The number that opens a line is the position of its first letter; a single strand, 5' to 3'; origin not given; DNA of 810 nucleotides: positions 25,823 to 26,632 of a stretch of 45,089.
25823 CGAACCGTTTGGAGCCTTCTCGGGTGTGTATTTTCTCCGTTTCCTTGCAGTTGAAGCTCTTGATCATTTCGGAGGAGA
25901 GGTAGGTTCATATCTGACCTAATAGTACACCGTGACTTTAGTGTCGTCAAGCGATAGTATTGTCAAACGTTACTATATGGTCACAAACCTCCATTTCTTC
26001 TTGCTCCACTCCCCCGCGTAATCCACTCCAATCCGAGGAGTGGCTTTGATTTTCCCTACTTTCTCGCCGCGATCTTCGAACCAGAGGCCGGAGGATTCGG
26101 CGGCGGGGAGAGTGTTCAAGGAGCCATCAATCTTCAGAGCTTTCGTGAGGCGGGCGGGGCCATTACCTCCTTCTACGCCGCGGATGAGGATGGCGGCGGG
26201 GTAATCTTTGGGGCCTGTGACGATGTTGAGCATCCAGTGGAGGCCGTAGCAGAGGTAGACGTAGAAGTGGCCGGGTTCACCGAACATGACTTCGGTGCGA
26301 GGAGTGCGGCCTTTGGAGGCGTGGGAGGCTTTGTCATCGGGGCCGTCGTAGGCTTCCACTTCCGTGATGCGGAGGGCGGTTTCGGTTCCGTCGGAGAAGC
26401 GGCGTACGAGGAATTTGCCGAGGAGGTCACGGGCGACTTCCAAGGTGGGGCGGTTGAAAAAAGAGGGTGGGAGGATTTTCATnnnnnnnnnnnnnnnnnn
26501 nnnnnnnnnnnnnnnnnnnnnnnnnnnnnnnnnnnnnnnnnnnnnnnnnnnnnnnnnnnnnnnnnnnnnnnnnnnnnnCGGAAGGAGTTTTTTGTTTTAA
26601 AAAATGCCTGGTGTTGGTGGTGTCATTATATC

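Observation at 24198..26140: Three copies of the mpg 3' end delimit stacked toxin-antitoxin cassettes: an integration hotspot with no visible integrase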

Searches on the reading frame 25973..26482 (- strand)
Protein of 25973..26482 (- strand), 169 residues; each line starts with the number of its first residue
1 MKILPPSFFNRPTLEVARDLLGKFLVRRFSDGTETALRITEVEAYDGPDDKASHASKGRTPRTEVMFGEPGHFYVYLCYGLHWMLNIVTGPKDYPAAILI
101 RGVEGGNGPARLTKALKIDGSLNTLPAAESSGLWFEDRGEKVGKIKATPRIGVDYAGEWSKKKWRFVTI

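Call 7: search_protein_families(library=pfam, proteins=[window:25973-26482:-], max_evalue=0.01)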
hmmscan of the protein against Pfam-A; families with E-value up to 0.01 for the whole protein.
window:25973-26482:- (169 aa): 1 family
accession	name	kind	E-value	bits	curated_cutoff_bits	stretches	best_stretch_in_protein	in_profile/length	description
PF02245.21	Pur_DNA_glyco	-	4.4e-54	183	27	2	7-104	1-95/181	Methylpurine-DNA glycosylase (MPG)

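Call 9: find_related_loci(query=window:25973-26482:-, collection=genome_contigs, flank=10000)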
Query window:25973-26482:- (169 aa) in genome_contigs; peptide patterns used: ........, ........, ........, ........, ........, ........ (x = any residue, [..] = any of these).
376 stretches matched a pattern; 222 encode a relative of the query (tblastn E <= 1e-3); the best 80 are kept; 80 distinct loci.
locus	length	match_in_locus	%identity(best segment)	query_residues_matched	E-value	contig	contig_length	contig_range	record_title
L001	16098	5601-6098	67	2-166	3e-69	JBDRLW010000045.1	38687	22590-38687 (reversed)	MAG: bacterium isolate MEGAHIT-group-1.8 k141_842440, whole genome shotgun sequence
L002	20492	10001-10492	67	2-167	5e-69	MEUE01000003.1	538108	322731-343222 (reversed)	MAG: candidate division WOR-1 bacterium RIFOXYB2_FULL_46_45 rifoxyb2_full_scaffold_2, whole genome shotgun sequence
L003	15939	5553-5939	67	3-167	2e-67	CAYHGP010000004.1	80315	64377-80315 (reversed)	MAG TPA_asm: uncultured Candidatus Peribacteria bacterium isolate ERP119702_co2_217 genome assembly, contig: NODE_84_len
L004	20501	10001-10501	65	2-167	6e-67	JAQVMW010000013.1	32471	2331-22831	MAG: Candidatus Peribacteraceae bacterium isolate STF1_142 NODE_2866_length_32471_cov_5.072749_Sandtown_F1, whole genome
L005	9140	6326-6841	65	1-167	1e-66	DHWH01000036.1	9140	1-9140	MAG TPA_asm: Patescibacteria group bacterium UBA5187 UBA5187_contig_5237, whole genome shotgun sequence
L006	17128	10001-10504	62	2-167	3e-64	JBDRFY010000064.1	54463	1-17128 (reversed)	MAG: bacterium isolate MEGAHIT-group-1.402 k141_5010995, whole genome shotgun sequence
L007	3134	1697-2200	63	2-166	5e-64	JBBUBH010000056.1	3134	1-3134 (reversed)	MAG: Patescibacteria group bacterium isolate H52-bin061_1 H52_bin061_1_000000000056, whole genome shotgun sequence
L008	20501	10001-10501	61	2-167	1e-63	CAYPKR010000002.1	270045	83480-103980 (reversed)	MAG TPA_asm: uncultured Candidatus Saccharibacteria bacterium isolate SRP278252_co2_120 genome assembly, contig: NODE_27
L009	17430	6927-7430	62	2-168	5e-64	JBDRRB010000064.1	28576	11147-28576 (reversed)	MAG: bacterium isolate MEGAHIT-group-2.75 k141_840204, whole genome shotgun sequence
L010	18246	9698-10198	63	2-166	1e-63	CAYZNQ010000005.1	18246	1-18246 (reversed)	MAG TPA_asm: uncultured Candidatus Saccharibacteria bacterium isolate SRP118108_co5_393 genome assembly, contig: NODE_28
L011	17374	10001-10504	63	2-167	3e-62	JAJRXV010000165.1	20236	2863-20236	MAG: Deltaproteobacteria bacterium isolate Dive96_bin3.187 k141_2801724, whole genome shotgun sequence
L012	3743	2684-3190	57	2-167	3e-62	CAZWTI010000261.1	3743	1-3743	MAG TPA_asm: uncultured Puniceicoccaceae bacterium isolate SRP092796_co2_577 genome assembly, contig: k141_3561431, whol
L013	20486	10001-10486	63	7-166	5e-62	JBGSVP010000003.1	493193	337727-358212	MAG: Candidatus Gracilibacteria bacterium isolate JTS-AC46 k141_743012, whole genome shotgun sequence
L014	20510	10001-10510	61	2-169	6e-62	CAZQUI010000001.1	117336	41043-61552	MAG TPA_asm: uncultured Candidatus Saccharibacteria bacterium isolate SRP342105_co1_472 genome assembly, contig: NODE_18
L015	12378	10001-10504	63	3-169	2e-61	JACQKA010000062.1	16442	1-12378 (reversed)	MAG: Candidatus Kaiserbacteria bacterium isolate NC_groundwater_1165_Ag_S-0.1um_52_75 S_p1_S3_coassembly_k141_2103763, w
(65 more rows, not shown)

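Call 12: find_encoding_contigs(protein=window:25973-26482:-, flank=10000, max_places=10)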
Protein window:25973-26482:- (169 aa): 2 contigs read that carry it; 2 places shown.
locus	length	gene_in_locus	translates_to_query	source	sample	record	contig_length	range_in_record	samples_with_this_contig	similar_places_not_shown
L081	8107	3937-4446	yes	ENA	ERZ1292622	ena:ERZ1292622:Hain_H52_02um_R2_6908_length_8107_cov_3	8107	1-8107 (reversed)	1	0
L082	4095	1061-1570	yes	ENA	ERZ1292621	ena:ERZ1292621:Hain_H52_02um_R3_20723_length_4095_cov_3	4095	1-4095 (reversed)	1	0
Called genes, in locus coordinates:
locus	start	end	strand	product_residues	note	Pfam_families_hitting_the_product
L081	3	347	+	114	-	?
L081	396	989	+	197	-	-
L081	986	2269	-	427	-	PF00709:Adenylsucc_synt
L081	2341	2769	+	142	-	PF01161:PBP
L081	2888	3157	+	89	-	PF00708:Acylphosphatase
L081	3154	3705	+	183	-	PF02834:LigT_PEase, PF13563:2_5_RNA_ligase2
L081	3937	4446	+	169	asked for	PF02245:Pur_DNA_glyco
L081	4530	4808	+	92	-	PF05015:HigB-like_toxin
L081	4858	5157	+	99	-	PF01381:HTH_3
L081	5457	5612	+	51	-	-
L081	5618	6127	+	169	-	-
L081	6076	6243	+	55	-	-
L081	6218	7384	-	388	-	-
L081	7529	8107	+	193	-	?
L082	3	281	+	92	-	?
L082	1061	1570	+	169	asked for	PF02245:Pur_DNA_glyco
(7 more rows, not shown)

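Call 17: find_homologous_proteins(query=window:25973-26482:-, max_evalue=1e-20)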
Query window:25973-26482:- (169 aa): 7951 proteins with E <= 1e-20 among 8000 candidates; the best 120 are listed.
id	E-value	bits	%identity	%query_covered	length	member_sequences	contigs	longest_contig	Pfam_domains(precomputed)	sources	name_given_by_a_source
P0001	3.5e-111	387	100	100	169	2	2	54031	PF02245.22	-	-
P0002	4.0e-93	328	87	98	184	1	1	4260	PF02245.22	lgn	-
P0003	3.3e-87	309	82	98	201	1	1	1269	PF02245.22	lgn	-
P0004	1.2e-81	291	76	98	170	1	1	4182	PF02245.22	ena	-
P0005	4.5e-81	289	77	98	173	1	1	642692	PF02245.22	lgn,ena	-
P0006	2.9e-80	286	75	98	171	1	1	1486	PF02245.22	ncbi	-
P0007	3.3e-80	286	75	98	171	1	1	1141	PF02245.22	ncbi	-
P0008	5.2e-79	282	78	98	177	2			PF02245.22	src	-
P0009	7.6e-79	281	75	99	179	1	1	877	PF02245.22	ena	-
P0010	1.3e-78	281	75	98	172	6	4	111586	PF02245.22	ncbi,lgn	-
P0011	1.4e-77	277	74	98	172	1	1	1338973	PF02245.22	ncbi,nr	ncbi:DNA-3-methyladenine glycosylase [Candidatus Peregrinibacteria bacterium]|nr:MAG: DNA-3-methylad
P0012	3.9e-74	266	71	98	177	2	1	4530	PF02245.22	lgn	-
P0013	5.3e-74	266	72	98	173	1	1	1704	PF02245.22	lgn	-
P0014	4.3e-68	246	66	98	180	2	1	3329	PF02245.22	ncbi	-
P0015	6.6e-68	246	66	99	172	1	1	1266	PF02245.22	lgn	-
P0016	1.4e-67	245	69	98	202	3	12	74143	PF02245.22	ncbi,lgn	-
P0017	8.2e-67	242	66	99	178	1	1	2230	PF02245.22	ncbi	-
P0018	1.1e-66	242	68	98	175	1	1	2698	PF02245.22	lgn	-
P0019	1.8e-66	241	69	98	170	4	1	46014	PF02245.22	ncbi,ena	ncbi:MAG: DNA-3-methyladenine glycosylase [Patescibacteria group bacterium]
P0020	3.5e-66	240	66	99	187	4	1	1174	PF02245.22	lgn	-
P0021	5.2e-66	240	68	98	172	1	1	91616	PF02245.22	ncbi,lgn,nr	ncbi:DNA-3-methyladenine glycosylase [Candidatus Saganbacteria bacterium]|nr:DNA-3-methyladenine gly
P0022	5.5e-66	240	67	98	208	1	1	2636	PF02245.22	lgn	-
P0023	6.5e-66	239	66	98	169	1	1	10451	PF02245.22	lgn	-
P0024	8.0e-66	239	68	98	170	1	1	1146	PF02245.22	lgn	-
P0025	8.6e-66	239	65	98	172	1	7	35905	PF02245.22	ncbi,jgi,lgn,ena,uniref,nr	ncbi:MAG: 3-methyladenine DNA glycosylase [Candidatus Komeilibacteria bacterium RIFCSPLOWO2_02_FULL_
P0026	2.3e-65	238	67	98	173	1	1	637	PF02245.22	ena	-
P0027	3.0e-65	237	65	99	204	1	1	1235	PF02245.22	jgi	jgi:DNA-3-methyladenine glycosylase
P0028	3.5e-65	237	67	98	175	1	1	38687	PF02245.22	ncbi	ncbi:MAG: DNA-3-methyladenine glycosylase [bacterium]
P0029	6.1e-65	236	64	98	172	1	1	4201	PF02245.22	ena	-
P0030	7.2e-65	236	63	98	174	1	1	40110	PF02245.22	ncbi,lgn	-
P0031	9.2e-65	236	64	98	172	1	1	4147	PF02245.22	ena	-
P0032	1.4e-64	235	64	99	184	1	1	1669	PF02245.22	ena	-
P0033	1.4e-64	235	67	98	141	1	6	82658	PF02245.22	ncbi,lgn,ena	-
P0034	1.7e-64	235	66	98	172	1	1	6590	PF02245.22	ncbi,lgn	-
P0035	1.9e-64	235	68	94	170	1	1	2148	PF02245.22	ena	-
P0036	2.3e-64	234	65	98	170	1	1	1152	PF02245.22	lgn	-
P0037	2.4e-64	234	65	98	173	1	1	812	PF02245.22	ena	-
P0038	2.4e-64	234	69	96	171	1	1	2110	PF02245.22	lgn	-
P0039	2.6e-64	234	64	97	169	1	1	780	PF02245.22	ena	-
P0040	2.8e-64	234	68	98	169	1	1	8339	PF02245.22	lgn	-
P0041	2.9e-64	234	64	98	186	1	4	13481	PF02245.22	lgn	-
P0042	3.0e-64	234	64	98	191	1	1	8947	PF02245.22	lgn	-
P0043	3.1e-64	234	64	98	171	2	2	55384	PF02245.22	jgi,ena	-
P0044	3.8e-64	234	65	98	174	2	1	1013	PF02245.22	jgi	-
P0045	4.1e-64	233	66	98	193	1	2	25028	PF02245.22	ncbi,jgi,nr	ncbi:DNA-3-methyladenine glycosylase [Candidatus Parcubacteria bacterium]|nr:MAG: DNA-3-methyladenin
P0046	4.2e-64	233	65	99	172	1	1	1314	PF02245.22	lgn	-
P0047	4.8e-64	233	66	99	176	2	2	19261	PF02245.22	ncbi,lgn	-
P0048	5.1e-64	233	65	98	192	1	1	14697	PF02245.22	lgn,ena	-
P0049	5.2e-64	233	66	99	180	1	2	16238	PF02245.22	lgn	-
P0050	5.3e-64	233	64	98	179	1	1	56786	PF02245.22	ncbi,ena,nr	ncbi:MAG: DNA-3-methyladenine glycosylase [Candidatus Spechtbacterales bacterium]|nr:DNA-3-methylade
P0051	5.7e-64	233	67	98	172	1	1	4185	PF02245.22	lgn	-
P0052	5.7e-64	233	67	98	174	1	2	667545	PF02245.22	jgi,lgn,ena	-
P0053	5.8e-64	233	67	98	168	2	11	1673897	PF02245.22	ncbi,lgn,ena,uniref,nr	ncbi:3-methyladenine DNA glycosylase [candidate division WOR-1 bacterium RIFOXYA12_FULL_43_27]|unire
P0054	5.8e-64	233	67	98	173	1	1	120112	PF02245.22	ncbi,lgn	-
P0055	6.1e-64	233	67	95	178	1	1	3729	PF02245.22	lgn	-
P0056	6.3e-64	233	66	98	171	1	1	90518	PF02245.22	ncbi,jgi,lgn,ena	ncbi:MAG: DNA-3-methyladenine glycosylase [Candidatus Paceibacterota bacterium]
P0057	6.3e-64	233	64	98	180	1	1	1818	PF02245.22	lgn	-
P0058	7.8e-64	233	65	98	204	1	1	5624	PF02245.22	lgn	-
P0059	9.7e-64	232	67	98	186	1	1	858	PF02245.22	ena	-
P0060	1.0e-63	232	66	98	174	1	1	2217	PF02245.22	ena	-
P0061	1.1e-63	232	64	98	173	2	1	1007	PF02245.22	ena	-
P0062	1.3e-63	232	66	98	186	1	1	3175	PF02245.22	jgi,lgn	jgi:DNA-3-methyladenine glycosylase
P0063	1.4e-63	232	61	98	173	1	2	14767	PF02245.22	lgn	-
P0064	1.5e-63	232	65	97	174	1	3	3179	PF02245.22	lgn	-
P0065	1.6e-63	232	67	98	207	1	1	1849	PF02245.22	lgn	-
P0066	1.7e-63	231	65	98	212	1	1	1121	PF02245.22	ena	-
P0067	1.7e-63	231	64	98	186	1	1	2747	PF02245.22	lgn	-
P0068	1.7e-63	231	66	98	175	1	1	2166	PF02245.22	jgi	jgi:DNA-3-methyladenine glycosylase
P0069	1.9e-63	231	64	98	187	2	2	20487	PF02245.22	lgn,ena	-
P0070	1.9e-63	231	65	98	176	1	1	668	PF02245.22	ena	-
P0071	2.5e-63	231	67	98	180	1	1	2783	PF02245.22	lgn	-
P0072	2.5e-63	231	65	98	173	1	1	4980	PF02245.22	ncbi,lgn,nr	ncbi:MAG: DNA-3-methyladenine glycosylase [bacterium]|nr:DNA-3-methyladenine glycosylase [bacterium]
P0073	2.9e-63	231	64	99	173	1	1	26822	PF02245.22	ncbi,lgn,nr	ncbi:MAG: DNA-3-methyladenine glycosylase [Candidatus Pacebacteria bacterium]|nr:DNA-3-methyladenine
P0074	3.1e-63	231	64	98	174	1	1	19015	PF02245.22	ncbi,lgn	-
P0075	3.7e-63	230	64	98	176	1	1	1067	PF02245.22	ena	-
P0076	4.0e-63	230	63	100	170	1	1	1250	PF02245.22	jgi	jgi:DNA-3-methyladenine glycosylase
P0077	4.1e-63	230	69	98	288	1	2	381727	PF01035.27,PF02245.22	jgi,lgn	jgi:DNA-3-methyladenine glycosylase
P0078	4.4e-63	230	63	98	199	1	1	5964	PF02245.22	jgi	jgi:DNA-3-methyladenine glycosylase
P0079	4.5e-63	230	67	98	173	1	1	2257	PF02245.22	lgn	-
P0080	4.7e-63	230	62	99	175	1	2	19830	PF02245.22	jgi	jgi:DNA-3-methyladenine glycosylase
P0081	5.7e-63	230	64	98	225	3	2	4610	PF02245.22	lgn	-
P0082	5.9e-63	230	66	99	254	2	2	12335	PF01035.27,PF02245.22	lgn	-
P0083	6.1e-63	230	67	98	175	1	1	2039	PF02245.22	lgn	-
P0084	6.9e-63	229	65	97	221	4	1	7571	PF02245.22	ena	-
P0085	7.3e-63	229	63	98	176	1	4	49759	PF02245.22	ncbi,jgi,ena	jgi:DNA-3-methyladenine glycosylase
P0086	7.5e-63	229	66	99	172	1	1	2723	PF02245.22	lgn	-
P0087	7.5e-63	229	65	99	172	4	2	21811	PF02245.22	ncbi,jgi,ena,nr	ncbi:MAG: hypothetical protein UX89_C0023G0001 [Parcubacteria group bacterium GW2011_GWA2_47_16]|nr:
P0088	7.7e-63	229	64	99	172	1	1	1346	PF02245.22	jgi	jgi:DNA-3-methyladenine glycosylase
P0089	9.3e-63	229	64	97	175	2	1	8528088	PF02245.22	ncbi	-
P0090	9.7e-63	229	65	98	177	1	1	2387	PF02245.22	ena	-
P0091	1.0e-62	229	67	98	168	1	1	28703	PF02245.22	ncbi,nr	ncbi:MAG: DNA-3-methyladenine glycosylase [Candidatus Margulisbacteria bacterium]|nr:DNA-3-methylade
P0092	1.0e-62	229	63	98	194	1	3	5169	PF02245.22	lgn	-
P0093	1.0e-62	229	65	98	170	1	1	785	PF02245.22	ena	-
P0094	1.0e-62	229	64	98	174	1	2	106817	PF02245.22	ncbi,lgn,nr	ncbi:MAG: DNA-3-methyladenine glycosylase [Patescibacteria group bacterium]|nr:DNA-3-methyladenine g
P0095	1.1e-62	229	66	98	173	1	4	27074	PF02245.22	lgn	-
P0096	1.2e-62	229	63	98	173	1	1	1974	PF02245.22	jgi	jgi:DNA-3-methyladenine glycosylase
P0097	1.3e-62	229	64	97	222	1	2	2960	PF02245.22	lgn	-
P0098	1.3e-62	229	66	98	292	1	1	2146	PF01035.27,PF02245.22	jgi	jgi:DNA-3-methyladenine glycosylase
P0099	1.4e-62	228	68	97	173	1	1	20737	PF02245.22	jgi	jgi:DNA-3-methyladenine glycosylase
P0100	1.6e-62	228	65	99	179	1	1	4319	PF02245.22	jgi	jgi:DNA-3-methyladenine glycosylase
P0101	2.1e-62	228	64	99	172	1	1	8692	PF02245.22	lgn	-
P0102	2.6e-62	228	65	98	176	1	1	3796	PF02245.22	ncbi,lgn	-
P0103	2.6e-62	228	66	98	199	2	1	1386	PF02245.22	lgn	-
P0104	2.7e-62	228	63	98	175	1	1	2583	PF02245.22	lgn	-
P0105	3.0e-62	227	69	98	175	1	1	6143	PF02245.22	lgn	-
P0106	3.1e-62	227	66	98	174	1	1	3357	PF02245.22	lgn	-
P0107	3.4e-62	227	65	98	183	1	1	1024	PF02245.22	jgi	-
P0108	3.9e-62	227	64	98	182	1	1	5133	PF02245.22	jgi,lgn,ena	-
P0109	4.0e-62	227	65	99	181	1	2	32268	PF02245.22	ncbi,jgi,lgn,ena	-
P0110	4.3e-62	227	63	98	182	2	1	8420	PF02245.22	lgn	-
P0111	4.4e-62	227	62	98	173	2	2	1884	PF02245.22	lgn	-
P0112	5.6e-62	227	64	99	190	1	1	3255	PF02245.22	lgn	-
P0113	5.8e-62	226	65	98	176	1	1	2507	PF02245.22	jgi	jgi:DNA-3-methyladenine glycosylase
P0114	5.9e-62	226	64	98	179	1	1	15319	PF02245.22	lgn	-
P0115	6.3e-62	226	63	98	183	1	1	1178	PF02245.22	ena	-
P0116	6.4e-62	226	64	98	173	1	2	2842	PF02245.22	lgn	-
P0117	6.5e-62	226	67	98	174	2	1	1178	PF02245.22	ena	-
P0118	7.2e-62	226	65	96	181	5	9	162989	PF02245.22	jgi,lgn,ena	-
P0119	7.8e-62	226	62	99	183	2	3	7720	PF02245.22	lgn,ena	-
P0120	8.0e-62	226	65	98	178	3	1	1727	PF02245.22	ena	-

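Call 19: find_encoding_contigs(protein=P0002, flank=10000, max_places=5)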
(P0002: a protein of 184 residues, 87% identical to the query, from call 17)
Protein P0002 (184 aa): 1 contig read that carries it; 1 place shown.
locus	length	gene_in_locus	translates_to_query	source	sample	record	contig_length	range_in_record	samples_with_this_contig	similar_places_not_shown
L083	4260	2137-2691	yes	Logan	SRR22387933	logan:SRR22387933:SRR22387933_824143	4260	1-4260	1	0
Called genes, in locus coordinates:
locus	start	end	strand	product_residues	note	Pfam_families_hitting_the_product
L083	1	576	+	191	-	?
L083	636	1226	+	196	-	-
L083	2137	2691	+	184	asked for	PF02245:Pur_DNA_glyco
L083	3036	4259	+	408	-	?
